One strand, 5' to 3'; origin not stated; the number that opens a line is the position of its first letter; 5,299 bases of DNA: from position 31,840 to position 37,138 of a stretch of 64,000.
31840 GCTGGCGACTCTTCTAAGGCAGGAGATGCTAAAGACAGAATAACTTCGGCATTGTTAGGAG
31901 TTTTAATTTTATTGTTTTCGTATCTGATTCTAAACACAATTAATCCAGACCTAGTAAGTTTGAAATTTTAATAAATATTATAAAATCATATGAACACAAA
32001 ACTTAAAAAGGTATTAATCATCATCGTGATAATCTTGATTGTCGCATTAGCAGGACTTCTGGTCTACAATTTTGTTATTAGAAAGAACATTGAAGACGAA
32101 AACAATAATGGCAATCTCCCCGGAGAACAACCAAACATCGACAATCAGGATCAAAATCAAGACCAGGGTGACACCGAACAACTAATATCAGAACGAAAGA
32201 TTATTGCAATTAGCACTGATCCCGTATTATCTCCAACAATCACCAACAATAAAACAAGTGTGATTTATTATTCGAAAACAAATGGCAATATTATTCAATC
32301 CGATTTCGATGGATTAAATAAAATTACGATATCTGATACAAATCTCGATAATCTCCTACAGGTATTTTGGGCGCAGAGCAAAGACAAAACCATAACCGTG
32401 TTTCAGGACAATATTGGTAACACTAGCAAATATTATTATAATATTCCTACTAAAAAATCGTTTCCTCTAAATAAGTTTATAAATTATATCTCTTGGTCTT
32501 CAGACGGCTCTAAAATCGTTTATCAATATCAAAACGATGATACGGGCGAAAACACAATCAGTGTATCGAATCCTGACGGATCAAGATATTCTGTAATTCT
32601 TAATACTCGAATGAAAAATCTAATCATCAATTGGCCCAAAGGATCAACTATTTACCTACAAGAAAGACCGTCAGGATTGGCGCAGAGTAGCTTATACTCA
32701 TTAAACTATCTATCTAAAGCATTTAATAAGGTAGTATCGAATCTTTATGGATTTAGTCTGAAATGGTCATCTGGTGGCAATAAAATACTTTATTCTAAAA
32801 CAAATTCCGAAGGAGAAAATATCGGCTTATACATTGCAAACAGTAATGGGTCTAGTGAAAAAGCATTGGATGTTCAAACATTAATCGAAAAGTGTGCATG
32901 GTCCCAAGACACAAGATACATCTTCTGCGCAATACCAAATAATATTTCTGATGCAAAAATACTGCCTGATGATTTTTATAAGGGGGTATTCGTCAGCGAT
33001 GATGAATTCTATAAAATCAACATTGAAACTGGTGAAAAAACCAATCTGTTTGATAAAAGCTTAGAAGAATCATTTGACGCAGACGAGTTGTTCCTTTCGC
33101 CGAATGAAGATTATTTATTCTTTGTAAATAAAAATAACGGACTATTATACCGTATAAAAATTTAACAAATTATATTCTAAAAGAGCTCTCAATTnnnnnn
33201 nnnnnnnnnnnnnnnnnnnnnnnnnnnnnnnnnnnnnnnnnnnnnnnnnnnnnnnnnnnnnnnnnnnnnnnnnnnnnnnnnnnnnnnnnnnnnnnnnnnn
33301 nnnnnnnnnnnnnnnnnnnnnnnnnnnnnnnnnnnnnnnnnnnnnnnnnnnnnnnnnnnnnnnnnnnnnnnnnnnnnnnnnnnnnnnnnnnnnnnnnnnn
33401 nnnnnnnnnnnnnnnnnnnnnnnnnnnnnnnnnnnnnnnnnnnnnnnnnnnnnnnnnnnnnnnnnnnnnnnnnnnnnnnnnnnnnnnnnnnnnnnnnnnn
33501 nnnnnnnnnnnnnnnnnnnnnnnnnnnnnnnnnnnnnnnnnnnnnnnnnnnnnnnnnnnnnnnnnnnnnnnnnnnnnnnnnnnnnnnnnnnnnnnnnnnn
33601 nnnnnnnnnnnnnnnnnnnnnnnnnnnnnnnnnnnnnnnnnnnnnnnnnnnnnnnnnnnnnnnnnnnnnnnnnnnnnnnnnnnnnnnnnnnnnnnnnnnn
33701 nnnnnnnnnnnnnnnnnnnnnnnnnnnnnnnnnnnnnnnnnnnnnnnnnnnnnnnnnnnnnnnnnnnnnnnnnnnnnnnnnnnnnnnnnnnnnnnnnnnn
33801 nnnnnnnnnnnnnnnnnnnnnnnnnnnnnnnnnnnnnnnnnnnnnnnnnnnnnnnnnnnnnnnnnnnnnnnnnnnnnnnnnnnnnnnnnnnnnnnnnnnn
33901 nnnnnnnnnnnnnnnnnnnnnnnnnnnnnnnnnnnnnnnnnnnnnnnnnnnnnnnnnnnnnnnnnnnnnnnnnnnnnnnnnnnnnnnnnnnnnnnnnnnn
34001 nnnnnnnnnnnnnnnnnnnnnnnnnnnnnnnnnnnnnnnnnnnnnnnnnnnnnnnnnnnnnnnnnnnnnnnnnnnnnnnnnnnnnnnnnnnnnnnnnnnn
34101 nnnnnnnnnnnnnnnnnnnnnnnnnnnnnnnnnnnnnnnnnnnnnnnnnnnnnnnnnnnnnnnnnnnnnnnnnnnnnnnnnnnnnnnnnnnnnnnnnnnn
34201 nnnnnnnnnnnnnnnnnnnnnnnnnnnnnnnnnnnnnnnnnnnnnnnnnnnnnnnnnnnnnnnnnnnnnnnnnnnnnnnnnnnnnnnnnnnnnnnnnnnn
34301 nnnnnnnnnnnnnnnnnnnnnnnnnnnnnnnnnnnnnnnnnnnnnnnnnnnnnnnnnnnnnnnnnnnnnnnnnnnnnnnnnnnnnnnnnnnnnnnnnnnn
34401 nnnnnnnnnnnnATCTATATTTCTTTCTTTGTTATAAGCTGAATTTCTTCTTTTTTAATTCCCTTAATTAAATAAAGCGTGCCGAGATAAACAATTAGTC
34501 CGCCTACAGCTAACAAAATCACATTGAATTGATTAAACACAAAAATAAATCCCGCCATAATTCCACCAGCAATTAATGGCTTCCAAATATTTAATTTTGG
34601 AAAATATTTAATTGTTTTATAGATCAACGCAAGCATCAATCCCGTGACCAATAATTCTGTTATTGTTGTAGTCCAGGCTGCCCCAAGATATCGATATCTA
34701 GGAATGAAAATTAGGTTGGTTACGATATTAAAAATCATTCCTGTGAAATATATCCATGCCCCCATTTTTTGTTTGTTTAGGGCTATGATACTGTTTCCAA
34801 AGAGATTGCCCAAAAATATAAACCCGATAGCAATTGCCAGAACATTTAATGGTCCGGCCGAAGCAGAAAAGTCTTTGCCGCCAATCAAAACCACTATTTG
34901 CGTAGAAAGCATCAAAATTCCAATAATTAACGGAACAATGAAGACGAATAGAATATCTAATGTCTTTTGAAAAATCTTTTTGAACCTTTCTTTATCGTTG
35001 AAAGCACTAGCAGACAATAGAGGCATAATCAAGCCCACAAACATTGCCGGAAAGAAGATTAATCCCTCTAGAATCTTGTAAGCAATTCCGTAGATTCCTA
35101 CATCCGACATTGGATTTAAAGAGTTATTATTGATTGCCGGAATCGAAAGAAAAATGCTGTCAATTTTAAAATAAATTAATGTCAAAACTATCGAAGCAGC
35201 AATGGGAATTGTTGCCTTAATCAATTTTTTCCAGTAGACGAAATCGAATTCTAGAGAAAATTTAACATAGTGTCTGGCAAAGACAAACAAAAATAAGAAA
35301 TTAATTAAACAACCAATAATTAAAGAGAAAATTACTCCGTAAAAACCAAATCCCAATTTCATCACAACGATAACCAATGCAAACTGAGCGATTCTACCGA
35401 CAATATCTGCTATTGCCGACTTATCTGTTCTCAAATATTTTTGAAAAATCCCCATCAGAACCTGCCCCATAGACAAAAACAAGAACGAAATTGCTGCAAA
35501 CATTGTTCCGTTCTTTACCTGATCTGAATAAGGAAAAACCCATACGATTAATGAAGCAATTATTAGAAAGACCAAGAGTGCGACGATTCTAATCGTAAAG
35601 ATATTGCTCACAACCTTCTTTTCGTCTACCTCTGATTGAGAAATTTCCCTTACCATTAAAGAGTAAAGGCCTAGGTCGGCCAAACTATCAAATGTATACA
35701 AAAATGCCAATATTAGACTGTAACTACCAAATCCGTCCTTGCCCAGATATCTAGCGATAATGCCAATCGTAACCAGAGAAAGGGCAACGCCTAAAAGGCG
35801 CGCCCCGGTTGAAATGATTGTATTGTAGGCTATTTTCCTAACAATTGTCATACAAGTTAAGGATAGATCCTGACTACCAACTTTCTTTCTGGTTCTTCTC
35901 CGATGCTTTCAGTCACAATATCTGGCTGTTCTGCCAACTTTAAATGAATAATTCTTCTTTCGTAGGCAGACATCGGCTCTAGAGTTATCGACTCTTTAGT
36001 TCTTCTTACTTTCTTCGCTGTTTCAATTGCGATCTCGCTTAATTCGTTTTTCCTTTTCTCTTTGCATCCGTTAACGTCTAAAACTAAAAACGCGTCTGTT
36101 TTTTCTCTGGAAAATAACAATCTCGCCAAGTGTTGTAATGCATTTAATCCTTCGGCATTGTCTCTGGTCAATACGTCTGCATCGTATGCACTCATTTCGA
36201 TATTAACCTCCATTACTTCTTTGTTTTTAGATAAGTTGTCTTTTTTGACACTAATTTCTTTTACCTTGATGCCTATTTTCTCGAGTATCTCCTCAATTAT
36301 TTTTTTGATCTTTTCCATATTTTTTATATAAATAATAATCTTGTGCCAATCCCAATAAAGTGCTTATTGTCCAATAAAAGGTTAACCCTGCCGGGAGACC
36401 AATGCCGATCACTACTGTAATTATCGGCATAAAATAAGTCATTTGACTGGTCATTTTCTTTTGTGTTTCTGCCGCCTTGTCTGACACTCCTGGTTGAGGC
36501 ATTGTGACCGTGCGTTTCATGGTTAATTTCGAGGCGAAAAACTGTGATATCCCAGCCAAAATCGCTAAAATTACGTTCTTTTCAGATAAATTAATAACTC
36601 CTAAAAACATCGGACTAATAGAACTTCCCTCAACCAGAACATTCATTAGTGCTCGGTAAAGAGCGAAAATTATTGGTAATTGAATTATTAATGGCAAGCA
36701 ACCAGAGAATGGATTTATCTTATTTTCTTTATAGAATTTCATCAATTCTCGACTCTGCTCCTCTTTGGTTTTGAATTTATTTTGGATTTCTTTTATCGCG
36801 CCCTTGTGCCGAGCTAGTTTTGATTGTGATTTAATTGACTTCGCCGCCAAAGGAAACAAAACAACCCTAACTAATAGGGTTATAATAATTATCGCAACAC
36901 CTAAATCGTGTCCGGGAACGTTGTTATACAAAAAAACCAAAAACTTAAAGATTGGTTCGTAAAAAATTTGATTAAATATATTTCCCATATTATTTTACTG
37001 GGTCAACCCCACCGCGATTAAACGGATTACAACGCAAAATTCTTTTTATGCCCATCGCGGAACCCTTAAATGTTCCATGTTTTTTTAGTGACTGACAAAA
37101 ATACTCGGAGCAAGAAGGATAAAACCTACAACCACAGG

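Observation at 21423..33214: Compact T4SS-like operon (VirB2/3/4/6-like) with unusual accessory proteins and no relaxase/coupling protein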

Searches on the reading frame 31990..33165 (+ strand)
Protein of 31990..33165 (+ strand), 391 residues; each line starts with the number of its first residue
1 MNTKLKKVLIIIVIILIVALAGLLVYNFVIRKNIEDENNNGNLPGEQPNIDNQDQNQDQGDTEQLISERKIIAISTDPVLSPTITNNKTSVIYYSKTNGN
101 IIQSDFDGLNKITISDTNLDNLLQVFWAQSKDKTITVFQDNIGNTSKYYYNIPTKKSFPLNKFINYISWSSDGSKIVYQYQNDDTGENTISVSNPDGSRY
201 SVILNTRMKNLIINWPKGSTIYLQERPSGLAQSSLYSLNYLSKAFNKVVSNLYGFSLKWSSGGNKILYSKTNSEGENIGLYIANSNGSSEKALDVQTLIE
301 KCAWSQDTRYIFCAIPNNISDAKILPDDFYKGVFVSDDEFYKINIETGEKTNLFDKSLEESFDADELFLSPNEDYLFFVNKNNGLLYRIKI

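Call 4: search_protein_families(library=pfam, proteins=[window:31990-33165:+], max_evalue=0.1)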
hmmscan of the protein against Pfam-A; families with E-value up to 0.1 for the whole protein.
window:31990-33165:+ (391 aa): 1 family
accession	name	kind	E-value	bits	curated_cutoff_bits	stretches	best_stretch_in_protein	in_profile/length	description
PF16118.10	DUF4834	-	0.096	14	27.8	0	9-60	5-59/99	Domain of unknown function (DUF4834)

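Call 9: search_protein_families(library=ncbifam, proteins=[window:31990-33165:+], max_evalue=0.1)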
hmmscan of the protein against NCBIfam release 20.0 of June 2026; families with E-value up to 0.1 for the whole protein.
window:31990-33165:+ (391 aa): 3 families
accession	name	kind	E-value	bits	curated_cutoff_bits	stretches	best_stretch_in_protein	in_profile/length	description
TIGR02800.1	propeller_TolB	equivalog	8.8e-06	24.9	343.15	1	68-305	183-418/418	Tol-Pal system beta propeller repeat protein TolB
NF033523.0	lasso_peptidase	equivalog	0.0017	17.2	400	0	258-331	94-166/638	Atxe2 family lasso peptide isopeptidase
NF003409.0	PRK04778.1-3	equivalog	0.033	12.9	562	1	8-38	4-34/570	septation ring formation regulator EzrA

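Call 64: search_solved_structures(query=A8, max_evalue=1)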
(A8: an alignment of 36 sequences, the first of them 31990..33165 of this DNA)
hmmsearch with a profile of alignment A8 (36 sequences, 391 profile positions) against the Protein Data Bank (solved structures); distinct sequences matched with E-value up to 1: 111 (the best 60 are shown).
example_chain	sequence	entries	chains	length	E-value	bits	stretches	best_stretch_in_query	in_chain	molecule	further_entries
6pnv_A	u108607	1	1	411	2e-19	73.1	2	163-277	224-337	Tol-Pal system protein TolB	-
2w8b_A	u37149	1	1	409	4.2e-19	72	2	163-277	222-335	PROTEIN TOLB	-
1crz_A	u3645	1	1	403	6e-19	71.5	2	163-277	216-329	TOLB PROTEIN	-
4r40_A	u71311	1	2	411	6.3e-19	71.5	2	162-275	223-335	Protein TolB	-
4pwz_A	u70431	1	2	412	6.3e-19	71.4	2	163-275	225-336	Protein TolB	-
2w8b_B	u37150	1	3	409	6.5e-19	71.4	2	163-277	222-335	PROTEIN TOLB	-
2hqs_A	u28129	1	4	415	6.8e-19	71.3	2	163-277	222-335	Protein tolB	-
3iax_A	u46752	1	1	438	8.8e-19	71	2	163-277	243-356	Protein tolB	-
1c5k_A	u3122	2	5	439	8.8e-19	71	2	163-277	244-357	PROTEIN (TOLB PROTEIN) | PROTEIN TOLB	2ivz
4jml_A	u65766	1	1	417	1.4e-18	70.3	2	167-277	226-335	Protein TolB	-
7nst_E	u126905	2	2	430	1.7e-18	70.1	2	162-277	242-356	Tol-Pal system protein TolB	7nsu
7mx5_A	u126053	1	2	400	5.1e-16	61.9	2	149-296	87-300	Tol-Pal system protein TolB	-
2ojh_A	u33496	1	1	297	1.2e-07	34.3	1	170-293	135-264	Uncharacterized protein Atu1656/AGR_C_3050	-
5k1h_B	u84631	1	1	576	3.3e-06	29.6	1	120-313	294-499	Eukaryotic translation initiation factor 3 subunit B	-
6zvj_B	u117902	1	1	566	7.1e-06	28.5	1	120-270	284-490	Eukaryotic translation initiation factor 3 subunit B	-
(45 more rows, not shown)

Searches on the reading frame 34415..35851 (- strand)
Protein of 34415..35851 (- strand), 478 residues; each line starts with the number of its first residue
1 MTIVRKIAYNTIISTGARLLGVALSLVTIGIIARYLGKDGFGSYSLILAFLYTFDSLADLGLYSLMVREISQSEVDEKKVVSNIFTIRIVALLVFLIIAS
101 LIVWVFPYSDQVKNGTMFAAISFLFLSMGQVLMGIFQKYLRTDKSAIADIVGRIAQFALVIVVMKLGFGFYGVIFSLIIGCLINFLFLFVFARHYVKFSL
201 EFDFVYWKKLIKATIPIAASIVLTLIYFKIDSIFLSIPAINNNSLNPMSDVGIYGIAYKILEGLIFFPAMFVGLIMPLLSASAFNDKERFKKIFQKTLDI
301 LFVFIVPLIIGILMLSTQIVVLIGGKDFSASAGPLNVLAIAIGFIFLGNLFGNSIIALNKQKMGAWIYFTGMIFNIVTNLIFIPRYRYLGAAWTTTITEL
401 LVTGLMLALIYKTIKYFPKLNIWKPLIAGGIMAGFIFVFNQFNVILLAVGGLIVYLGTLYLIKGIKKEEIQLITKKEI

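Call 8: search_protein_families(library=pfam, proteins=[window:34415-35851:-], max_evalue=0.001)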
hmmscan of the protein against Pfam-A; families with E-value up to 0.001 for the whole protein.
window:34415-35851:- (478 aa): 3 families
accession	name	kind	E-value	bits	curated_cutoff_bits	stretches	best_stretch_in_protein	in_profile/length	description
PF01943.22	Polysacc_synt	-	4.8e-24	85.7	28.2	1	9-280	3-271/274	Polysaccharide biosynthesis protein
PF13440.11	Polysacc_synt_3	-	1.6e-22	80.6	23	1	31-330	1-290/293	Polysaccharide biosynthesis protein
PF03023.19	MurJ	-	4.9e-07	29.2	27.4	1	71-437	46-430/451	Lipid II flippase MurJ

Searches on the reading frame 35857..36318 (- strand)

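Call 29: search_protein_families(library=pfam, proteins=[window:35857-36318:-], max_evalue=0.001)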
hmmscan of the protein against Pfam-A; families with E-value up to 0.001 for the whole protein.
window:35857-36318:- (153 aa): 1 family
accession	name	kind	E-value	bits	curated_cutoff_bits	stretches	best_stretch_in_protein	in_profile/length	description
PF01424.28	R3H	-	2.6e-18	66.2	26.8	1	92-150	2-59/60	R3H domain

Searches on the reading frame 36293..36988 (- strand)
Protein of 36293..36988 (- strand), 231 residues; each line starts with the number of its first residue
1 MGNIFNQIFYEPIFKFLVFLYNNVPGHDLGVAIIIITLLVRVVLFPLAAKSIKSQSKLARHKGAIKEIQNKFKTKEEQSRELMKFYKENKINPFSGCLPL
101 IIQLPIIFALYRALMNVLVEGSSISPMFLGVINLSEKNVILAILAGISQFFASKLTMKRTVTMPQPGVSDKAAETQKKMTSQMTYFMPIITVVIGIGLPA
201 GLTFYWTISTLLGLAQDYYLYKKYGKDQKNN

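Call 8: search_protein_families(library=pfam, proteins=[window:36293-36988:-], max_evalue=0.001)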
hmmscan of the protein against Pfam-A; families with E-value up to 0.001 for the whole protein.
window:36293-36988:- (231 aa): 1 family
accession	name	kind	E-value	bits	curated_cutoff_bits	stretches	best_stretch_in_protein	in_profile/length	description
PF02096.25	60KD_IMP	-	3.1e-48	164.3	35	1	30-222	2-163/163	60Kd inner membrane protein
